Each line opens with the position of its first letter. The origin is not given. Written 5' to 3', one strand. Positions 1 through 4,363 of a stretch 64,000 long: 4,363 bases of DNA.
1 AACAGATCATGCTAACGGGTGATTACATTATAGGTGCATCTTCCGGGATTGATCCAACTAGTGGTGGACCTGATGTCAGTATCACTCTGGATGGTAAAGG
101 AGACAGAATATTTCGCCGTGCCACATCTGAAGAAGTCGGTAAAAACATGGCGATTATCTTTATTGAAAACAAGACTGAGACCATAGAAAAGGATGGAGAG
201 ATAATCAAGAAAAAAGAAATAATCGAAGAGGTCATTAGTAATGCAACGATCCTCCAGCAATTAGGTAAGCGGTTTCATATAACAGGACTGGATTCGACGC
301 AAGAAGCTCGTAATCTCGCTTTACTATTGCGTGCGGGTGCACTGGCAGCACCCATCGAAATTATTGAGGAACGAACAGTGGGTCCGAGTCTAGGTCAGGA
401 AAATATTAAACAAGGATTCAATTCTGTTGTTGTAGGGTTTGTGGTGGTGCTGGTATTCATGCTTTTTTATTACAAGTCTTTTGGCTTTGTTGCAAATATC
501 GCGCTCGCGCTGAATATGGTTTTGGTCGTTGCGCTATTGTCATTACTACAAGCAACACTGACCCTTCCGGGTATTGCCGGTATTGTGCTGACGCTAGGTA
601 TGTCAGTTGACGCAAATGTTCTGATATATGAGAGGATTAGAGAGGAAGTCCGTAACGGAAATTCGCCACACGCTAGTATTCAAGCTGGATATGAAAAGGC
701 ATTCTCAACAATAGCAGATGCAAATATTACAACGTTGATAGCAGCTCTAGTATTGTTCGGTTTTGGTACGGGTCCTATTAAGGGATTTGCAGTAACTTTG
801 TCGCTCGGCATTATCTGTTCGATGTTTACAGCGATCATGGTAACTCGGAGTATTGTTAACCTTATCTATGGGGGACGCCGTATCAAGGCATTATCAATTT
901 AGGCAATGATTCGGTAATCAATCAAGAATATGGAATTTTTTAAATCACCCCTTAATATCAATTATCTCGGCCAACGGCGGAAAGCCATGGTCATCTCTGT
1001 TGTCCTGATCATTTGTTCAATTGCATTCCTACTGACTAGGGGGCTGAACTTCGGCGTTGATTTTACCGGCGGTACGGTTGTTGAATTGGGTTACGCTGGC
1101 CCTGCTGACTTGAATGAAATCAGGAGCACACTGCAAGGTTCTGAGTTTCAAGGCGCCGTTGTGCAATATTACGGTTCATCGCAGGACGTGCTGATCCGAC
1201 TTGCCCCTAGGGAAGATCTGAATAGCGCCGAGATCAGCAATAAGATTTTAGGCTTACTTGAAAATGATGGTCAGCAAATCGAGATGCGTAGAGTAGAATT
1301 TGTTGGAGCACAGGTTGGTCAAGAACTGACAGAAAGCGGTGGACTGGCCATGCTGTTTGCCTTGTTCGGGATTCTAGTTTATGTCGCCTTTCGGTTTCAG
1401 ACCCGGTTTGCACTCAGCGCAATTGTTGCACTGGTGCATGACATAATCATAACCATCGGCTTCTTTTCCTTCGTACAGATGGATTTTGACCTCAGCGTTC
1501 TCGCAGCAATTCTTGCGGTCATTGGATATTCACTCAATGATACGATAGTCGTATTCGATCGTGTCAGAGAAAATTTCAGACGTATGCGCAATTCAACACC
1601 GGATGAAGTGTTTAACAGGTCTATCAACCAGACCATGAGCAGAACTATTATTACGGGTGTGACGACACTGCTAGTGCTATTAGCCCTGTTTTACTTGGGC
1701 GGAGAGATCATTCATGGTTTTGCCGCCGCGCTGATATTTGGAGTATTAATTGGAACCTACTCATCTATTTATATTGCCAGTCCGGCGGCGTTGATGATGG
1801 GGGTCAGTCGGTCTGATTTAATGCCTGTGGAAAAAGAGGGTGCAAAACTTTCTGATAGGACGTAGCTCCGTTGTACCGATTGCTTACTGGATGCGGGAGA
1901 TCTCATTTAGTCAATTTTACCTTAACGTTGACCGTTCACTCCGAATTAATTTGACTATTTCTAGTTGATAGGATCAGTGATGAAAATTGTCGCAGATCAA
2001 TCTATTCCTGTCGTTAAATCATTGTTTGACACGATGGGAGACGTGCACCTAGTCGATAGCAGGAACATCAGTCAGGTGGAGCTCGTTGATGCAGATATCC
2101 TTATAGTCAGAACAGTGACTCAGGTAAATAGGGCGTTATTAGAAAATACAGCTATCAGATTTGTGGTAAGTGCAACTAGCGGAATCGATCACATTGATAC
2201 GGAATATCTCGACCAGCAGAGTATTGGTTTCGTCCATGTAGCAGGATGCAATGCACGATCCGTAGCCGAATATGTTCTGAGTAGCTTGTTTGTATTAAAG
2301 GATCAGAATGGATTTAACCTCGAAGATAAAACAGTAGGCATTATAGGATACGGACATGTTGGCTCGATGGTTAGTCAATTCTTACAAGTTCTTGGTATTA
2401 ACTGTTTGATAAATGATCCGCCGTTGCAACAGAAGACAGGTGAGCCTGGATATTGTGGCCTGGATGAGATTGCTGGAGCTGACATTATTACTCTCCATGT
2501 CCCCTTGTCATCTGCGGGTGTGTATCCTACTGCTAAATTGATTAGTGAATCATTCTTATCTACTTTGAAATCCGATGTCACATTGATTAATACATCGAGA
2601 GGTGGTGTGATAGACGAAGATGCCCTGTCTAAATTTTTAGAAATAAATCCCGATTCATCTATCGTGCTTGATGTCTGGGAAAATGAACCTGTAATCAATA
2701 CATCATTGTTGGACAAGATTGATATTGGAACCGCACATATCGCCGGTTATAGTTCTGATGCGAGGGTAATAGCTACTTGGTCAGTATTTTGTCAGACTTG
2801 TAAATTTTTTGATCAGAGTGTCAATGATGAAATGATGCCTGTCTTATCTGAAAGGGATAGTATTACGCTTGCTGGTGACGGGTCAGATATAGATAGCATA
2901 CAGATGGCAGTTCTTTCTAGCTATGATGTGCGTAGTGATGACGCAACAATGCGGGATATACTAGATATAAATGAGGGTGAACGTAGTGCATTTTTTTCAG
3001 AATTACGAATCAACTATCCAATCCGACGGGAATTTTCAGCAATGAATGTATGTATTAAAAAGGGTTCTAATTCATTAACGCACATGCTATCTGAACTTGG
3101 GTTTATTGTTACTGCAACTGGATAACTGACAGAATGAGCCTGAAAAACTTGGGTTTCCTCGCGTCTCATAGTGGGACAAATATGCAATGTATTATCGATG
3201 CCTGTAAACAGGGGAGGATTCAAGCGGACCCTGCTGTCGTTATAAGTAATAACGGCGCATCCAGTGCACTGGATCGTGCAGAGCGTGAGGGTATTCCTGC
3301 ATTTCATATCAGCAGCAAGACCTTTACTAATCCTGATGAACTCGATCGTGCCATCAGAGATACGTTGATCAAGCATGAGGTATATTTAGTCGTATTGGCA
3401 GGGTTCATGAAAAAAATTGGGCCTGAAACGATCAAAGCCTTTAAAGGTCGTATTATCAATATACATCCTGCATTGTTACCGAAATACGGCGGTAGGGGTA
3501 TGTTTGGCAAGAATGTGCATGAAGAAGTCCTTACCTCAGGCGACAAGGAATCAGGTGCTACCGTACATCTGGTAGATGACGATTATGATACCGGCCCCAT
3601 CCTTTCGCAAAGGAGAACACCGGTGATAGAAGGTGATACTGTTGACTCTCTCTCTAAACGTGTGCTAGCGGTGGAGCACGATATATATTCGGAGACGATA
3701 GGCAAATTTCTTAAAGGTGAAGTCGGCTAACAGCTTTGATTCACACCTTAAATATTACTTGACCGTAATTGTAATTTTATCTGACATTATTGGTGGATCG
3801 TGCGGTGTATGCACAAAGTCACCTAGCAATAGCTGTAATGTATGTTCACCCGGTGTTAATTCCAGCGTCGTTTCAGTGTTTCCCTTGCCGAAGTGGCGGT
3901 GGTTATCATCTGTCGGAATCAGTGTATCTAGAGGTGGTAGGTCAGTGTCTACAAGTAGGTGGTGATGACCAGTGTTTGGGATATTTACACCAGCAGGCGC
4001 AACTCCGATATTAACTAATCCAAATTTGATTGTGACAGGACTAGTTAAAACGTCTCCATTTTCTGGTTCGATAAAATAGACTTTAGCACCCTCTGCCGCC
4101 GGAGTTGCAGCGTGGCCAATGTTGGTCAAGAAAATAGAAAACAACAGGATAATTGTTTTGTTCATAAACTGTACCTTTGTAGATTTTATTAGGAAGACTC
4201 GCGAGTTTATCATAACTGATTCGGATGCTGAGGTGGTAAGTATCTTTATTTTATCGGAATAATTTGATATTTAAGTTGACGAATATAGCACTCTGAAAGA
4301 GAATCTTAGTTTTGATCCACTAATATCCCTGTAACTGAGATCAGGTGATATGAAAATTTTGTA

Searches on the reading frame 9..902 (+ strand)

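Call 37: search_protein_families(library=ncbifam, proteins=[window:9-902:+], max_evalue=0.00001)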
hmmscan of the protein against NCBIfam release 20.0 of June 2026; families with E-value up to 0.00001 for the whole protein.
window:9-902:+ (297 aa): 27 families (the best 25 are shown)
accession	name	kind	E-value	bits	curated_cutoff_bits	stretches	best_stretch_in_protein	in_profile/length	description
TIGR01129.1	secD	equivalog_domain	7.3e-102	341.5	244.4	1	2-283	135-397/397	protein translocase subunit SecD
NF009545.0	PRK12933.1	equivalog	4.9e-101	339.1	728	1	1-290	315-597/604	protein translocase subunit SecD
NF009583.0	PRK13024.1-3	subfamily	8.1e-97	325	721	1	2-296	165-441/755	protein translocase subunit SecDF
NF009585.0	PRK13024.1-5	equivalog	1.1e-86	291.8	1037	1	2-285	383-646/993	protein translocase subunit SecDF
NF011315.0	PRK14726.1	equivalog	7.7e-81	272.4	1249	1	2-295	259-533/855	protein translocase subunit SecDF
TIGR00916.1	2A0604s01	subfamily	1.5e-77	260.4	148.6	1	27-276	1-231/231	SecD/SecF family protein translocase subunit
NF009540.0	PRK12911.1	equivalog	2.6e-56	190.8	1878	1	75-281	850-1056/1403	bifunctional preprotein translocase subunit SecD/SecF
NF009581.0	PRK13024.1-1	equivalog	1.9e-55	188.3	1058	1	19-288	143-412/752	protein translocase subunit SecDF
NF009584.0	PRK13024.1-4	equivalog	7.7e-52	176.6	1171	1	25-286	148-412/759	protein translocase subunit SecDF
NF009580.0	PRK13023.1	equivalog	6.7e-50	170.1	1153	1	1-283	181-444/775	protein translocase subunit SecDF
NF009582.0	PRK13024.1-2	equivalog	4e-38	130.9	723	1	73-286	273-487/859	protein translocase subunit SecDF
TIGR00966.2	transloc_SecF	equivalog_domain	1.7e-27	96.7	160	1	67-283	54-276/279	protein translocase subunit SecF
NF046001.1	SecDF_plasm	equivalog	1.4e-21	76.3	500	1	81-286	298-503/878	protein translocase subunit SecDF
NF006216.0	PRK08343.1-2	equivalog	1.6e-20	73.4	519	1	94-275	306-490/506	preprotein translocase subunit SecD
NF006218.0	PRK08343.1-4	subfamily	1.8e-20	73.1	383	1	95-277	201-379/392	preprotein translocase subunit SecD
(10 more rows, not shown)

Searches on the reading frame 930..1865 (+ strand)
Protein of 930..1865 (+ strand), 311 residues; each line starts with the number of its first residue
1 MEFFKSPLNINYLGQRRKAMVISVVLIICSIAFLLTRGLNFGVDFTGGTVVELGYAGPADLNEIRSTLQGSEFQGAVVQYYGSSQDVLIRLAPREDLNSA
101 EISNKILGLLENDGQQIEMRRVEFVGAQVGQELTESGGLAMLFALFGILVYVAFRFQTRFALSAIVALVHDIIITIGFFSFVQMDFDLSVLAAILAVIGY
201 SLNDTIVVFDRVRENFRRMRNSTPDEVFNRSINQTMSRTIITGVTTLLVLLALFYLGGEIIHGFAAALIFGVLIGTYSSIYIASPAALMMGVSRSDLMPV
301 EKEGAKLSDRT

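Call 37: search_protein_families(library=ncbifam, proteins=[window:930-1865:+], max_evalue=0.00001)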
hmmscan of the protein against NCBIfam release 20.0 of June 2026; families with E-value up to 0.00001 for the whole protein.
window:930-1865:+ (311 aa): 25 families
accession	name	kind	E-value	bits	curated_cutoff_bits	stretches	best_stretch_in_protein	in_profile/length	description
TIGR00966.2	transloc_SecF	equivalog_domain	7.7e-97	324.1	160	1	10-289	1-278/279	protein translocase subunit SecF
NF009583.0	PRK13024.1-3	subfamily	5e-93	312.5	721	1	9-301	456-744/755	protein translocase subunit SecDF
NF011315.0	PRK14726.1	equivalog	6.3e-89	299.1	1249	1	7-291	544-828/855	protein translocase subunit SecDF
NF009585.0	PRK13024.1-5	equivalog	1.3e-65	222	1037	1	8-291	668-978/993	protein translocase subunit SecDF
NF009581.0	PRK13024.1-1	equivalog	8e-59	199.5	1058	1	9-290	448-729/752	protein translocase subunit SecDF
NF009580.0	PRK13023.1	equivalog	3.5e-57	194.2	1153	1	19-293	479-753/775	protein translocase subunit SecDF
TIGR00916.1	2A0604s01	subfamily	1.5e-54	185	148.6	1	115-280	68-231/231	SecD/SecF family protein translocase subunit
NF009584.0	PRK13024.1-4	equivalog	4.9e-54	183.9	1171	1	10-290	451-731/759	protein translocase subunit SecDF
NF009540.0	PRK12911.1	equivalog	5.7e-36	123.4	1878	1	125-290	1224-1394/1403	bifunctional preprotein translocase subunit SecD/SecF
NF009582.0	PRK13024.1-2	equivalog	2.7e-35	121.6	723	1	22-290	539-824/859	protein translocase subunit SecDF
NF046001.1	SecDF_plasm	equivalog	4e-26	91.4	500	1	21-284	550-840/878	protein translocase subunit SecDF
NF006218.0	PRK08343.1-4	subfamily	8.1e-24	84.2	383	1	116-277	221-375/392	preprotein translocase subunit SecD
NF006353.0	PRK08578.1-1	subfamily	5.7e-22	78.5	282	1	19-273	8-257/281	preprotein translocase subunit SecF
NF006357.0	PRK08578.2-1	equivalog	6.8e-22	78.6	304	1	17-274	6-257/282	preprotein translocase subunit SecF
TIGR01129.1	secD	equivalog_domain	2.6e-21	76.2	244.4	1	116-283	229-393/397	protein translocase subunit SecD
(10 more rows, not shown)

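Call 68: find_encoding_contigs(protein=window:930-1865:+, flank=10000, max_places=4)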
Protein window:930-1865:+ (311 aa): no gene with exactly this product is on record in the collection.

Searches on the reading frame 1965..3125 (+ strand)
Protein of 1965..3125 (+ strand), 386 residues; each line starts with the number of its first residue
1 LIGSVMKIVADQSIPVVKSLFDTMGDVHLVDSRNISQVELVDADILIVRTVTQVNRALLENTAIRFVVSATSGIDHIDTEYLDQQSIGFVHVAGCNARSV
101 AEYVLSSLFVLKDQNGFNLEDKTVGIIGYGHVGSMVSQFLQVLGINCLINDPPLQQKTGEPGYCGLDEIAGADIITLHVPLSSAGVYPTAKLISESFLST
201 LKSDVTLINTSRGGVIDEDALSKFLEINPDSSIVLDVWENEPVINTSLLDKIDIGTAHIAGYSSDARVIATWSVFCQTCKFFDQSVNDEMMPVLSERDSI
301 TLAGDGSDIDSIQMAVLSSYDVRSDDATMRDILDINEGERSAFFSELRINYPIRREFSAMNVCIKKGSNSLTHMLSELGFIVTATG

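Call 37: search_protein_families(library=ncbifam, proteins=[window:1965-3125:+], max_evalue=0.00001)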
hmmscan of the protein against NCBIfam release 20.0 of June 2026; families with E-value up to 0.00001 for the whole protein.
window:1965-3125:+ (386 aa): 21 families
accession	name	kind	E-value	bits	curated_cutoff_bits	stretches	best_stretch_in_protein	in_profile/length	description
NF001309.0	PRK00257.1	equivalog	7e-114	380.7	434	1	6-382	1-378/379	4-phosphoerythronate dehydrogenase PdxB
NF011966.0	PRK15438.1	equivalog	4.8e-92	308.9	687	1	6-381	1-371/378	4-phosphoerythronate dehydrogenase PdxB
TIGR01327.1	PGDH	equivalog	5.9e-36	124.3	454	1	115-278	132-297/525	phosphoglycerate dehydrogenase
NF005069.0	PRK06487.1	equivalog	9.9e-27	93.8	448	1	106-263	136-292/320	2-hydroxyacid dehydrogenase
NF006263.0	PRK08410.1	equivalog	2e-25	89.8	389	1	102-267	126-292/311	D-2-hydroxyacid dehydrogenase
NF008759.0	PRK11790.1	equivalog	9.7e-25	87.1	404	1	39-281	51-316/410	phosphoglycerate dehydrogenase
NF000492.1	vanH_gen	exception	1.3e-21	77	540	1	96-242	116-256/312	D-lactate dehydrogenase VanH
NF005387.0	PRK06932.1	equivalog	4.4e-21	75.2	492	1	120-243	146-265/314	2-hydroxyacid dehydrogenase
NF005750.0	PRK07574.1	equivalog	6.6e-21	74.8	329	1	115-267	186-342/386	NAD-dependent formate dehydrogenase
NF009714.1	PRK13243.1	equivalog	7.1e-21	74.9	455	1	116-268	145-299/332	glyoxylate reductase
NF005027.0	PRK06436.1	equivalog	2.9e-20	72.6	261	1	117-275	118-273/303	2-hydroxyacid dehydrogenase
NF041369.1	Dhydh_Halo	equivalog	9.6e-18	64.4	400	1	114-261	125-274/305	D-2-hydroxyacid dehydrogenase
NF000371.1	vanH_Agroup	exception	1.3e-16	60.7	700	1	89-242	114-261/322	VanH-A/VanH-Pt family D-lactate dehydrogenase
NF011938.0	PRK15409.1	equivalog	6e-16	58.4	492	1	112-252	136-277/324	glyoxylate/hydroxypyruvate reductase GhrB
NF000004.1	vanH-D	exception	6.5e-16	58.3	550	1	106-280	132-300/323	D-lactate dehydrogenase VanH-D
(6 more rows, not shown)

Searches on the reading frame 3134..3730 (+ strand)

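Call 37: search_protein_families(library=ncbifam, proteins=[window:3134-3730:+], max_evalue=0.00001)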
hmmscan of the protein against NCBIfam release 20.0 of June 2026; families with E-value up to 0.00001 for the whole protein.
window:3134-3730:+ (198 aa): 7 families
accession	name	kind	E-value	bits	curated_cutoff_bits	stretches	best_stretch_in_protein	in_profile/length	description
TIGR00639.1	PurN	equivalog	2.8e-55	186.8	150.1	1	5-196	2-188/192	phosphoribosylglycinamide formyltransferase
NF004684.0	PRK06027.1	subfamily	1.7e-22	80.5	223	1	9-193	95-271/286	formyltetrahydrofolate deformylase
TIGR00655.1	PurU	equivalog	2.8e-21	76.4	285.95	1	4-194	85-267/280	formyltetrahydrofolate deformylase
TIGR00460.1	fmt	equivalog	3e-15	56.2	201.5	1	81-195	78-187/315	methionyl-tRNA formyltransferase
NF005414.0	PRK06988.1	equivalog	1.1e-08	34.5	316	1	90-197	85-187/311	formyltransferase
NF005998.1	PRK08125.1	equivalog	1.1e-08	34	777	1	102-196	95-184/649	bifunctional UDP-4-amino-4-deoxy-L-arabinose formyltransferase/UDP-glucuronic acid oxidase ArnA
NF005755.0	PRK07579.1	equivalog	2.4e-08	34.1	238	1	105-195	86-170/245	dTDP-4-amino-4,6-dideoxyglucose formyltransferase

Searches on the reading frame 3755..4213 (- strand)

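Call 37: search_protein_families(library=ncbifam, proteins=[window:3755-4213:-], max_evalue=0.00001)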
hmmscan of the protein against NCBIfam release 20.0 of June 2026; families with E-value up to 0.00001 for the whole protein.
window:3755-4213:- (152 aa): 0 families

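Call 42: search_protein_families(library=pfam, proteins=[window:3755-4213:-], max_evalue=0.01)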
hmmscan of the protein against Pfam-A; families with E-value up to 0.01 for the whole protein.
window:3755-4213:- (152 aa): 1 family
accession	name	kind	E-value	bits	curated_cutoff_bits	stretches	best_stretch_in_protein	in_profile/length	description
PF14347.11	DUF4399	-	8.9e-37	125.8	28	1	62-152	1-91/91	Domain of unknown function (DUF4399)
